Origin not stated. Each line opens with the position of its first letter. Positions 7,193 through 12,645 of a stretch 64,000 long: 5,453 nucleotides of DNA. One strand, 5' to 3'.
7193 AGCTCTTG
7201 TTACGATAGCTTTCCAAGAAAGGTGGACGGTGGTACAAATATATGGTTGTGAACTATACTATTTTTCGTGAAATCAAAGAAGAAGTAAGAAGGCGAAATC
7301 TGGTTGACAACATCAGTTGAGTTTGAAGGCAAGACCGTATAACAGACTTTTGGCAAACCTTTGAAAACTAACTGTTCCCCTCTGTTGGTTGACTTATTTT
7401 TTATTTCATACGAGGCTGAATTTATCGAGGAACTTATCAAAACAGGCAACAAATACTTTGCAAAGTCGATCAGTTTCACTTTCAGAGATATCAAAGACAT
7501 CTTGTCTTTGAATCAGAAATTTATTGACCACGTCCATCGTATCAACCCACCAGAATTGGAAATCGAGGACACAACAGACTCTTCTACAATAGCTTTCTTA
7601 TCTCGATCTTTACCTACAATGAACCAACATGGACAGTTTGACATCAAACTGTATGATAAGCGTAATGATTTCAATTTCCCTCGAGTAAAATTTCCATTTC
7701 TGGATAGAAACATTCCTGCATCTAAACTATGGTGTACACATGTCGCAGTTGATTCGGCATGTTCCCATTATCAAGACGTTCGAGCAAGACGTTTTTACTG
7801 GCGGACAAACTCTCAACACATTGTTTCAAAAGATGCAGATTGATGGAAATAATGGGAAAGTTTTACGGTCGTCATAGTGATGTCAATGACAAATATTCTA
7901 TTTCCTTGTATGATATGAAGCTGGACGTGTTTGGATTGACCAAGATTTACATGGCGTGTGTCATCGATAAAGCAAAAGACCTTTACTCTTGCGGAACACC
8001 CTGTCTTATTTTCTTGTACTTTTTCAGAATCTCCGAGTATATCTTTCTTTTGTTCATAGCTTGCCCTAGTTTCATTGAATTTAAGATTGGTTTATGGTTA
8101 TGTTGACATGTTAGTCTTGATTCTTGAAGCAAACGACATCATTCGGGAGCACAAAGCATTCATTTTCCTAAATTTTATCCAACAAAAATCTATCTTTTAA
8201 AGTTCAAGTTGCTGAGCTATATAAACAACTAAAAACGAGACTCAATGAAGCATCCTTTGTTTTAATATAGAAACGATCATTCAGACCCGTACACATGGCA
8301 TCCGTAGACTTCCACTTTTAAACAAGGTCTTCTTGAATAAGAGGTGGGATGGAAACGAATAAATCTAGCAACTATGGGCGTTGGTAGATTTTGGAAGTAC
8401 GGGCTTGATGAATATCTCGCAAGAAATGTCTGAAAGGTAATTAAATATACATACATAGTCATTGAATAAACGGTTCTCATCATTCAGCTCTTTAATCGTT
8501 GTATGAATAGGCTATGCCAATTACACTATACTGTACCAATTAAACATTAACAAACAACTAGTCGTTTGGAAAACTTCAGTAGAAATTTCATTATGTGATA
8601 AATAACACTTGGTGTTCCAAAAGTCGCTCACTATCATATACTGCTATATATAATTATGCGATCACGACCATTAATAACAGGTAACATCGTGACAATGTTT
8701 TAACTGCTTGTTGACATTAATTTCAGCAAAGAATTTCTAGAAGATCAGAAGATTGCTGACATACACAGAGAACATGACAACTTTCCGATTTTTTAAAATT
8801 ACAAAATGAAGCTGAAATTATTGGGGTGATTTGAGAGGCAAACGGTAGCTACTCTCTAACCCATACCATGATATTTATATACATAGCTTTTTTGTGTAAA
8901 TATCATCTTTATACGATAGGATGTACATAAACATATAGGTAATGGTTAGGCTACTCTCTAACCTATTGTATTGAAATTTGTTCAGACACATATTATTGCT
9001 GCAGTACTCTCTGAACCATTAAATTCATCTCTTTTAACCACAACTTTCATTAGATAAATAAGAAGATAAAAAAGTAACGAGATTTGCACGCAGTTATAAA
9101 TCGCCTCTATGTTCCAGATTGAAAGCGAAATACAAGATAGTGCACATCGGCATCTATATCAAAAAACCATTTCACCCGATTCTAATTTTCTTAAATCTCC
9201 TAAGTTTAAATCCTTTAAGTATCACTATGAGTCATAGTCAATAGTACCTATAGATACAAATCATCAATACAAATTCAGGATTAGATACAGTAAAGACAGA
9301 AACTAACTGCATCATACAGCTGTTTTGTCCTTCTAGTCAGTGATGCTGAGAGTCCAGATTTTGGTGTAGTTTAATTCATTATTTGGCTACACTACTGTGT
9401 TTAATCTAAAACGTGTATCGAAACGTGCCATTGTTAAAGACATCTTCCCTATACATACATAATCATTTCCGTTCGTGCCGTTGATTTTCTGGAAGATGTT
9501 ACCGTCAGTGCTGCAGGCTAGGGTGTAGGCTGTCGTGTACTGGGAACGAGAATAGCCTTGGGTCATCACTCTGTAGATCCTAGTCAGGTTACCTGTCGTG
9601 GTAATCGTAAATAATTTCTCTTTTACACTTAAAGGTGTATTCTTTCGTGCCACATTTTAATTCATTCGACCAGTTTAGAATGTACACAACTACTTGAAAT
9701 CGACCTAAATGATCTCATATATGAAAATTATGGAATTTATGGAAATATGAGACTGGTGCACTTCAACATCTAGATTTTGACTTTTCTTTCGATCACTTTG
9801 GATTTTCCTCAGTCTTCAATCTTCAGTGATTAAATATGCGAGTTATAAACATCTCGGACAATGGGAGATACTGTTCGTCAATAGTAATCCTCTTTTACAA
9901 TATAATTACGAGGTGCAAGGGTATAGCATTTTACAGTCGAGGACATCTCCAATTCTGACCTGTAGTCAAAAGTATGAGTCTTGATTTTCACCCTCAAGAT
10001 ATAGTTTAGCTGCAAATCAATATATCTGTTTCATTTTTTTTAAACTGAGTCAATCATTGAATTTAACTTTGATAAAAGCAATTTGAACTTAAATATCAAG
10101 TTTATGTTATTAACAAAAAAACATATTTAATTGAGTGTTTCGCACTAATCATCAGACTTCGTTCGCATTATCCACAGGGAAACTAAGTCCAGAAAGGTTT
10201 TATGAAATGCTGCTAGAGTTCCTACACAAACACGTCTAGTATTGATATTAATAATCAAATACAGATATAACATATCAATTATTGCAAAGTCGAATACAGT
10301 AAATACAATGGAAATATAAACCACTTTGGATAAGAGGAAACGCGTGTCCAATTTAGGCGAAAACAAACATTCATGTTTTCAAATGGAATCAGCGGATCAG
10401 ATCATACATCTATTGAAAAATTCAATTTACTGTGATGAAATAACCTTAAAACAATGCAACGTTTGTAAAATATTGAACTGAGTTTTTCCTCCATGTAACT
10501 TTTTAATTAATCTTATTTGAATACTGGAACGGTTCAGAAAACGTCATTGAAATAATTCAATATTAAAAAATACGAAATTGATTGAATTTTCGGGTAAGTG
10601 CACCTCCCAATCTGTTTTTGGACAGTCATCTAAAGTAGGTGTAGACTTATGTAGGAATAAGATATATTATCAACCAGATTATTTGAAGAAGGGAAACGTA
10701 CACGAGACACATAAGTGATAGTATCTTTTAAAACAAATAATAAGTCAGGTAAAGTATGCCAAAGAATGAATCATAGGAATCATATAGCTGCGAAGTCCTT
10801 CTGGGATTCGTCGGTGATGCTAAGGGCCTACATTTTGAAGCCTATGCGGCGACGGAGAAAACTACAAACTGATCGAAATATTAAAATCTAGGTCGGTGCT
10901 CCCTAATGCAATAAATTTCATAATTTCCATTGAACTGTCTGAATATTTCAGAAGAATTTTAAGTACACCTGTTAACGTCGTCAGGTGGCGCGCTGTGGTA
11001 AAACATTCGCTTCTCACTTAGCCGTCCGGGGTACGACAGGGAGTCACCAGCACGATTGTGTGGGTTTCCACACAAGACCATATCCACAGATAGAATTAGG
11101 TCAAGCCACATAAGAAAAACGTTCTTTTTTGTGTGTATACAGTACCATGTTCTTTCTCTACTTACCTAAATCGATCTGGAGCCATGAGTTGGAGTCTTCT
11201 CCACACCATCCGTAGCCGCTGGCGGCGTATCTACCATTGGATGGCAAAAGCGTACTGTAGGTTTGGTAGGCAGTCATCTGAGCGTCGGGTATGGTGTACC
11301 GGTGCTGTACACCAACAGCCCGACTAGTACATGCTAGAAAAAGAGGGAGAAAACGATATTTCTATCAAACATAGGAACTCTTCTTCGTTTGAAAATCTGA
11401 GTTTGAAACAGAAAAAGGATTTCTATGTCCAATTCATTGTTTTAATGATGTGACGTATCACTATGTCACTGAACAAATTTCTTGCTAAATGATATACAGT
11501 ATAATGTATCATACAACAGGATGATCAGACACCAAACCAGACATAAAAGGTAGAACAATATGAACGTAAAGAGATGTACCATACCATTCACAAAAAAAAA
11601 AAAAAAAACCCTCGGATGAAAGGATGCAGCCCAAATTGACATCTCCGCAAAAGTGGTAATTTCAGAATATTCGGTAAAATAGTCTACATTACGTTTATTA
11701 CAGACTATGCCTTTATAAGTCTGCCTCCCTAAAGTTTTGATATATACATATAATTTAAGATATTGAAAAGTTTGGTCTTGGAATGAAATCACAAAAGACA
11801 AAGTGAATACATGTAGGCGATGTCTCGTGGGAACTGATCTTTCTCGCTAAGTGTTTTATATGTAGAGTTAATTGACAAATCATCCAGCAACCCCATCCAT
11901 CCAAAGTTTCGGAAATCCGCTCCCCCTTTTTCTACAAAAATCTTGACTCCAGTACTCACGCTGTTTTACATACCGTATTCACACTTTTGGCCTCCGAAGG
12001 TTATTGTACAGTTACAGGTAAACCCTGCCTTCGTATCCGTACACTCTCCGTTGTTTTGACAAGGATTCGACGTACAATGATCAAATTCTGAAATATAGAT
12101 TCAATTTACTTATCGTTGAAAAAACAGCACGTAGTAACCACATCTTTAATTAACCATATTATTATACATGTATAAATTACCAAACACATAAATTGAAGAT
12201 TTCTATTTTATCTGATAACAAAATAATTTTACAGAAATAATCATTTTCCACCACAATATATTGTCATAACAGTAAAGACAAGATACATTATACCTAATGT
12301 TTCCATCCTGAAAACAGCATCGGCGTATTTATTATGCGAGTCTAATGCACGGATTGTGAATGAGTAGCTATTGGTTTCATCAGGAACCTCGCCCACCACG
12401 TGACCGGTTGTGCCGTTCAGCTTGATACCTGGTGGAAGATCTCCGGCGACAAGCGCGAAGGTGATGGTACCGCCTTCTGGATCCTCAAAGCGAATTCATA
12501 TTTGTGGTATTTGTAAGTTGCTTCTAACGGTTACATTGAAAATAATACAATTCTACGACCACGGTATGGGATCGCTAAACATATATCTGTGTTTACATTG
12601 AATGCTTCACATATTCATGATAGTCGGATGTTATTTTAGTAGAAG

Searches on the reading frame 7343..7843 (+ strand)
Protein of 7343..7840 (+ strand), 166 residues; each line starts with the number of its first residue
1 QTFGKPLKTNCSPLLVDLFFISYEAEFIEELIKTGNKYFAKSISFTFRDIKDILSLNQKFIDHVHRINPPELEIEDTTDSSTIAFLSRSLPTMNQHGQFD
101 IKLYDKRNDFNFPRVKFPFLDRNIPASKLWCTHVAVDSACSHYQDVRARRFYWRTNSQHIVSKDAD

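Call 15: search_protein_families(library=pfam, proteins=[window:7361-7843:+], max_evalue=0.1)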
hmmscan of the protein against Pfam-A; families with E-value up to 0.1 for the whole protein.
window:7361-7843:+ (160 aa): 1 family
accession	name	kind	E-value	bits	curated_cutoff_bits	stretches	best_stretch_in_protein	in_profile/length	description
PF16190.11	E1_FCCH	-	0.036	14.6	29.5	1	38-75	21-58/70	Ubiquitin-activating enzyme E1 FCCH domain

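Call 29: find_homologous_proteins(query=window:7343-7840:+)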
Query window:7343-7840:+ (166 aa): 1 proteins with E <= 0.001 among 10 candidates.
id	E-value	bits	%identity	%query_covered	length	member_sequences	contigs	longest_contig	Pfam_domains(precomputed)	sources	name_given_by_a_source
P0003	1.1e-25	108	62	58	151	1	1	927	-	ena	-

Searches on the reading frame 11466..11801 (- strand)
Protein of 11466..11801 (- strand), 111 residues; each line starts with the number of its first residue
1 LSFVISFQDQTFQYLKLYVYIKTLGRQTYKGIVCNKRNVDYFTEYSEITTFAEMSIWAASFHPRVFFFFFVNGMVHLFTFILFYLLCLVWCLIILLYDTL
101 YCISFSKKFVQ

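Call 15: search_protein_families(library=pfam, proteins=[window:11466-11801:-], max_evalue=0.1)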
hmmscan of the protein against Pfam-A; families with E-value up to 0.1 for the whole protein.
window:11466-11801:- (111 aa): 0 families

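Call 50: find_encoding_contigs(protein=window:11466-11801:-, flank=10000, max_places=5)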
Protein window:11466-11801:- (111 aa): no gene with exactly this product is on record in the collection.

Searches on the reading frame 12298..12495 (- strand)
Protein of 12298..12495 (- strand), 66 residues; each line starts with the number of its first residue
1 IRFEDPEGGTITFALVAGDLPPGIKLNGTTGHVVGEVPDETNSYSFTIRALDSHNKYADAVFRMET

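Call 34: find_homologous_proteins(query=window:12298-12495:-)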
Query seq(66 aa) (66 aa): 3 proteins with E <= 0.001 among 3 candidates.
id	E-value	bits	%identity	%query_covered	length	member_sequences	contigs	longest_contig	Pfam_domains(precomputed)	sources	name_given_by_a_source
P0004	1.3e-22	96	70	97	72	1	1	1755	PF05345.19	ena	-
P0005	4.1e-12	63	54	95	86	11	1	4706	-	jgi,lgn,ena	jgi:hypothetical protein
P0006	1.4e-7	49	54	70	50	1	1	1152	-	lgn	-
